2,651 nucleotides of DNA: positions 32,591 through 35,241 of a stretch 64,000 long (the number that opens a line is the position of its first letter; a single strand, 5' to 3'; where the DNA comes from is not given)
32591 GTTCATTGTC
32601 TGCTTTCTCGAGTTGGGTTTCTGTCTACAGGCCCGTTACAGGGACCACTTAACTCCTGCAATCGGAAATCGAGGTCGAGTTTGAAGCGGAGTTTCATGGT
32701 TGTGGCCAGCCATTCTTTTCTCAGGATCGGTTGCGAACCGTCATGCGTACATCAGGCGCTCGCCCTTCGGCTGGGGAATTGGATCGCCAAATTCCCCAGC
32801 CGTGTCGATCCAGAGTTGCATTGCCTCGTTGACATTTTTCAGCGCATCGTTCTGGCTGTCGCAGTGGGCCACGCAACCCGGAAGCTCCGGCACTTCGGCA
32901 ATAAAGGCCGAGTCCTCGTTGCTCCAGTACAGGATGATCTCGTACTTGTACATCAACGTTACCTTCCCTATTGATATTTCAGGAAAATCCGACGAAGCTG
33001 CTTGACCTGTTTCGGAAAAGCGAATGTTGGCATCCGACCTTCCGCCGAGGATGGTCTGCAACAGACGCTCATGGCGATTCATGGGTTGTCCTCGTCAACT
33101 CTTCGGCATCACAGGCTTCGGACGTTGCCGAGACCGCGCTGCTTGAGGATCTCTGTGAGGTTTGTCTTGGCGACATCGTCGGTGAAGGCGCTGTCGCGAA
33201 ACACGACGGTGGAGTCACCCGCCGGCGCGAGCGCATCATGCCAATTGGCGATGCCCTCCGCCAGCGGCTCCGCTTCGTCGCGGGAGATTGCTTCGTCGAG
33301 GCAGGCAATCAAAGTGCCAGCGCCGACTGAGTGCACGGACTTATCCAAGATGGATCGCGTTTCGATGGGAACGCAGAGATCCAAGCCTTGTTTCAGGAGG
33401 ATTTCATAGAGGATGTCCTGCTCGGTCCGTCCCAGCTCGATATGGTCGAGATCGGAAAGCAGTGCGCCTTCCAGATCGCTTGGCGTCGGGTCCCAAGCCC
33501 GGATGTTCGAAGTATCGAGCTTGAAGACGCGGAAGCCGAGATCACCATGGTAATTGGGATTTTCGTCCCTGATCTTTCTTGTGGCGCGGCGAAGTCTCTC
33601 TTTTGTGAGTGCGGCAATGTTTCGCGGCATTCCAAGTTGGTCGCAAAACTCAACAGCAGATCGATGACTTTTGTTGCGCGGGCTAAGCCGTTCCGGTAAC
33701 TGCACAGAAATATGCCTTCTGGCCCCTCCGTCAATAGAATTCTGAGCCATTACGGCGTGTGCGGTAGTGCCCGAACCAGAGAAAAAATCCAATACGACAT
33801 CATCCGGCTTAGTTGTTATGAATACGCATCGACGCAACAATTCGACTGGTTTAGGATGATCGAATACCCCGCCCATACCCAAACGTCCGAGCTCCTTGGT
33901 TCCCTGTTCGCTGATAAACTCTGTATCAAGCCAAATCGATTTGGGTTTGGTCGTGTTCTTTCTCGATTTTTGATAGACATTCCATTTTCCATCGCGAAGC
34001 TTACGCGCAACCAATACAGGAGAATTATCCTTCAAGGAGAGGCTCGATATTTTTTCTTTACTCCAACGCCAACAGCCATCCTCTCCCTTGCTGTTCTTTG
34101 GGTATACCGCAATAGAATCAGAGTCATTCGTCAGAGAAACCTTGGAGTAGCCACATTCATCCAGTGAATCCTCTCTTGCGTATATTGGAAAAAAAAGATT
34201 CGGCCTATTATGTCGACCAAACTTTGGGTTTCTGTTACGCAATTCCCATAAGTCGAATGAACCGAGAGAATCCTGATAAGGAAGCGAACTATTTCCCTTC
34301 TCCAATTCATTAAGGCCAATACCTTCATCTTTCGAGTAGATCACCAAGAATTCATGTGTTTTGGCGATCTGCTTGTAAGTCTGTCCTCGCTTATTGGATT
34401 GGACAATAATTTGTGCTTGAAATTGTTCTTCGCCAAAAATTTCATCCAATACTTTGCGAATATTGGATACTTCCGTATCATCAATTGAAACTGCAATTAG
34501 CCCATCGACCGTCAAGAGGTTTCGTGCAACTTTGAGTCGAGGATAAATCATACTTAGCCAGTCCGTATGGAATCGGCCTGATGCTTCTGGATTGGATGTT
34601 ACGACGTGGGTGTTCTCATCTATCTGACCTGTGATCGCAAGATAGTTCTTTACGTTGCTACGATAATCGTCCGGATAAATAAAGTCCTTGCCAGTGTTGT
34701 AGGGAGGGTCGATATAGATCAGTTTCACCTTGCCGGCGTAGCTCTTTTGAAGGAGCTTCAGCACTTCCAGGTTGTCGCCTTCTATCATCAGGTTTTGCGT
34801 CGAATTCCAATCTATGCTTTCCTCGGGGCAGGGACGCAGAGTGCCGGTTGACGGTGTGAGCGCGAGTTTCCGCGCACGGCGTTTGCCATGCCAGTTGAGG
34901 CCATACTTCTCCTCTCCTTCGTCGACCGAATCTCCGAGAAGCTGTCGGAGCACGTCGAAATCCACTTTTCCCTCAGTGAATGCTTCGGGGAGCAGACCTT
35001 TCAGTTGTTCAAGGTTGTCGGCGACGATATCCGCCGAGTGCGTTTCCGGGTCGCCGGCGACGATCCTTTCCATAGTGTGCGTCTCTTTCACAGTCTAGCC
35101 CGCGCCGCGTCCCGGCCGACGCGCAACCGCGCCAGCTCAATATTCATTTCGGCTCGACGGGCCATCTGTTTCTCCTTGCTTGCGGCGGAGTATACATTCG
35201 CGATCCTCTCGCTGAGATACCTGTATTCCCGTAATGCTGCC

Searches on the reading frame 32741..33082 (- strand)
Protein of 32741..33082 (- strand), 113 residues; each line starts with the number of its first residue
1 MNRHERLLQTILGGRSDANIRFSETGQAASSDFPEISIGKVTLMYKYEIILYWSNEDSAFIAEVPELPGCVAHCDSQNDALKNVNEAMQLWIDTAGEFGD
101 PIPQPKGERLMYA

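Call 3: search_protein_families(library=pfam, proteins=[window:32741-33082:-], max_evalue=0.1)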
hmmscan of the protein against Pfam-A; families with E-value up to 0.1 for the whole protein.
window:32741-33082:- (113 aa): 2 families
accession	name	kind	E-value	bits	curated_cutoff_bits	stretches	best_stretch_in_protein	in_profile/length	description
PF15919.11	HicB_lk_antitox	-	1.9e-09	38.2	27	1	47-106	1-59/123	HicB_like antitoxin of bacterial toxin-antitoxin system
PF21748.3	UPF0150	-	1.8e-06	28.2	27.3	1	54-103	14-64/64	UPF0150-like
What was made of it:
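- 32741..33082 (-): Older cargo at the same junction: a degenerate hicAB. The first 24 codons of hicA are fused by a 125-nt deletion to an intact hicB. Pfam HicB_lk_antitox 1.9e-9 (call 3).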

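Call 4: search_protein_families(library=ncbifam, proteins=[window:32741-33082:-], max_evalue=0.1)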
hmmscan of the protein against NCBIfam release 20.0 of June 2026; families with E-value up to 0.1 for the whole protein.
window:32741-33082:- (113 aa): 0 families

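Call 5: search_protein_families(library=padloc, proteins=[window:32741-33082:-], max_evalue=0.1)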
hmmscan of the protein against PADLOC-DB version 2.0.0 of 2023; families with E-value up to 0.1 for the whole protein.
window:32741-33082:- (113 aa): 0 families

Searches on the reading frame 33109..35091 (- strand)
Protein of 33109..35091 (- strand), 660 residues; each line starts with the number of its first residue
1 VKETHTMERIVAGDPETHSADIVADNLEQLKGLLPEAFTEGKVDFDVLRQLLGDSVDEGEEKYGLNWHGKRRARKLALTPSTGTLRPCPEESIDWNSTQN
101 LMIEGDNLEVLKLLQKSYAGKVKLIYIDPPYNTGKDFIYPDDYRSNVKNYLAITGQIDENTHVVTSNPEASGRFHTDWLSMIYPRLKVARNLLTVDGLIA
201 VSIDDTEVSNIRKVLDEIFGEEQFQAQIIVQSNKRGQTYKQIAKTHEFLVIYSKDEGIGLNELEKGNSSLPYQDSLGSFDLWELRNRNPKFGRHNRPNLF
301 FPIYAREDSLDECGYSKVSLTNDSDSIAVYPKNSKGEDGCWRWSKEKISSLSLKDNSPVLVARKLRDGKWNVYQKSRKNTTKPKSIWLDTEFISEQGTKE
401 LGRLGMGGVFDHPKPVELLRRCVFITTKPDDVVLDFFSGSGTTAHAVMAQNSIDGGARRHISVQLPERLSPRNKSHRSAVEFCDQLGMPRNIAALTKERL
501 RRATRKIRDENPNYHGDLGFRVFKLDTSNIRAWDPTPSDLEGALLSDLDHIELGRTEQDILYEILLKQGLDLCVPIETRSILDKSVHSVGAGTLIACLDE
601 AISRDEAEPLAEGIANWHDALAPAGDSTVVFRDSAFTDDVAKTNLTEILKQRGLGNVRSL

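Call 3: search_protein_families(library=pfam, proteins=[window:33109-35091:-], max_evalue=0.1)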
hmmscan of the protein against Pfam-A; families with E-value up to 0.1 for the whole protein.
window:33109-35091:- (660 aa): 2 families
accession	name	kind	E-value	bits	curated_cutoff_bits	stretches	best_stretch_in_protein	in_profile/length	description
PF01555.25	N6_N4_Mtase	-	2.6e-34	119.6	26.7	1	122-451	1-203/221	DNA methylase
PF03602.21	Cons_hypoth95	-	0.011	15.9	24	0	112-136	103-128/182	Conserved hypothetical protein 95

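Call 4: search_protein_families(library=ncbifam, proteins=[window:33109-35091:-], max_evalue=0.1)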
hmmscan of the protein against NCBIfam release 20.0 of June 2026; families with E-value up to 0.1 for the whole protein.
window:33109-35091:- (660 aa): 5 families
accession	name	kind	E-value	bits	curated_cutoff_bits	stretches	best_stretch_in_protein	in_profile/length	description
NF008572.0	PRK11524.1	equivalog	2.6e-12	46.5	292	2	96-162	11-74/294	adenine-specific DNA-methyltransferase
NF050803.1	DnaMtaseCcrMCaul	equivalog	8.9e-09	34.7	830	1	413-446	189-222/350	adenine-specific DNA-methyltransferase CcrM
NF010253.0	PRK13699.1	subfamily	0.0017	18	244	1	413-470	145-198/226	DNA methyltransferase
TIGR00095.1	TIGR00095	equivalog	0.043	13.4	117.5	0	98-135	103-138/194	16S rRNA (guanine(966)-N(2))-methyltransferase RsmD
NF003276.0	PRK04266.1-2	equivalog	0.099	12.1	113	0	502-562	18-73/222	fibrillarin-like rRNA/tRNA 2'-O-methyltransferase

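Call 5: search_protein_families(library=padloc, proteins=[window:33109-35091:-], max_evalue=0.1)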
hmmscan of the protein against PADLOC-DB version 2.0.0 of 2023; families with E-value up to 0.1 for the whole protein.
window:33109-35091:- (660 aa): 50 families (the best 25 are shown)
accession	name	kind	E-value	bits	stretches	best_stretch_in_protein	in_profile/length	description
PDLC03634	MTase_III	-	1.4e-210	699.3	1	15-659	5-620/621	Type III methyltransferase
PDLC03641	MTase_III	-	1e-102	342.8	1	25-530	17-502/657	Type III methyltransferase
PDLC03637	MTase_III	-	7.9e-94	313.1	2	22-255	46-264/513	Type III methyltransferase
PDLC03644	MTase_III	-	1.2e-76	256.6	1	65-467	4-383/542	Type III methyltransferase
PDLC03640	MTase_III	-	1.5e-48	163.7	2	98-254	42-198/654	Type III methyltransferase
PDLC03636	MTase_III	-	3e-48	163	2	175-469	93-397/575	Type III methyltransferase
PDLC03642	MTase_III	-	5.4e-43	145.5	3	171-255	132-217/528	Type III methyltransferase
PDLC03635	MTase_III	-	6.3e-42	142.1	2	175-446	265-547/708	Type III methyltransferase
PDLC03639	MTase_III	-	8e-38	128.2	3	96-145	84-134/639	Type III methyltransferase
PDLC03646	MTase_III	-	1.2e-30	104.2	1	93-475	466-834/1057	Type III methyltransferase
PDLC03278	MTase_II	-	5.4e-29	99.8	3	391-451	266-326/390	Type II methyltransferase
PDLC03354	MTase_II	-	3.7e-27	93.4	2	92-262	48-214/425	Type II methyltransferase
PDLC03300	MTase_II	-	3.6e-26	89.9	2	98-255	10-163/302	Type II methyltransferase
PDLC03638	MTase_III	-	4.9e-26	89.3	2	176-445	429-651/816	Type III methyltransferase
PDLC03645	MTase_III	-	8.3e-26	88.3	2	102-353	142-381/709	Type III methyltransferase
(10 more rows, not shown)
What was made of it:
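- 33109..35091 (-): mod: type III DNA methyltransferase. Pfam N6_N4_Mtase (calls 3, 5).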
